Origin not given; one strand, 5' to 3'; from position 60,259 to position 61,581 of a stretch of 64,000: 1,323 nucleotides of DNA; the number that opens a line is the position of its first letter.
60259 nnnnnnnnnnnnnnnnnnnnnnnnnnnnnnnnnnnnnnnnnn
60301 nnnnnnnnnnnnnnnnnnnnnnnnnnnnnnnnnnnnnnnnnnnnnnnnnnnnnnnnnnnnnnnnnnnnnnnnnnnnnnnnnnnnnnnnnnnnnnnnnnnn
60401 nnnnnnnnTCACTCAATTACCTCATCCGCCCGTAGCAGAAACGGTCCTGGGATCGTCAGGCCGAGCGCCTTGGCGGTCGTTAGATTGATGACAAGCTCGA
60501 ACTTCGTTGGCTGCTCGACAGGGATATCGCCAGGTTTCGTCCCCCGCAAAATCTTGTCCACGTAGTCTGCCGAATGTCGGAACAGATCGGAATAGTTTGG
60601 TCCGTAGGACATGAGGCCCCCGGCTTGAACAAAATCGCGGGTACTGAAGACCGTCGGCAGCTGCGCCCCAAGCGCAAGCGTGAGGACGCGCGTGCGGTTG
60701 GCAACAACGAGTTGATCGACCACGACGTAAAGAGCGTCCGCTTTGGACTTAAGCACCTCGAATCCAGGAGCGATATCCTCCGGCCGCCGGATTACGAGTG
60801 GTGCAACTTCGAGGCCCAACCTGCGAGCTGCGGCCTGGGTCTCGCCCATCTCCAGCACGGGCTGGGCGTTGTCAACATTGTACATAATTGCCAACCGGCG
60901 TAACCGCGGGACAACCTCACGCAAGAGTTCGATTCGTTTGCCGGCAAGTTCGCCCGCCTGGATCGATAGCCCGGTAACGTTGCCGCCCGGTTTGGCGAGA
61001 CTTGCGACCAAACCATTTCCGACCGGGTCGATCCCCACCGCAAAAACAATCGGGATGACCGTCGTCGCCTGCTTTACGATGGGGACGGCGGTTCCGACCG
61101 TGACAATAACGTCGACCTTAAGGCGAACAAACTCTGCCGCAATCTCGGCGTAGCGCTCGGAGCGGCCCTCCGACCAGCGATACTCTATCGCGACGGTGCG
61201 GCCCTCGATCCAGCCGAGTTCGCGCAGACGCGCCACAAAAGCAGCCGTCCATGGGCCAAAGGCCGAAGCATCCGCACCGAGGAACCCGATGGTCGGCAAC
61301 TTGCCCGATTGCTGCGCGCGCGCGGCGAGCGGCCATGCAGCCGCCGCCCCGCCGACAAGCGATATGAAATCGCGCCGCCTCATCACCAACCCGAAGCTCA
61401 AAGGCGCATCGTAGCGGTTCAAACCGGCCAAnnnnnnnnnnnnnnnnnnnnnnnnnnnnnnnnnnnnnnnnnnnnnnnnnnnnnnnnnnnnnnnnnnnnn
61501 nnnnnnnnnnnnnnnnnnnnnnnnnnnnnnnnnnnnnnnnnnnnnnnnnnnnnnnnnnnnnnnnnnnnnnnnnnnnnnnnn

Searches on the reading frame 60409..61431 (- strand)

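Call 27: search_protein_families(library=ncbifam, proteins=[window:60409-61431:-], max_evalue=0.00001)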
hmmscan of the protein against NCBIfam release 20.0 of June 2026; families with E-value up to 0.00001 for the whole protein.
window:60409-61431:- (340 aa): 1 family
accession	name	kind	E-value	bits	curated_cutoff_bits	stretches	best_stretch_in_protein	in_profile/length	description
NF041285.1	ABC_SBP_TrpX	equivalog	1.2e-42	146.2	390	1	64-332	50-318/322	tryptophan ABC transporter substrate-binding protein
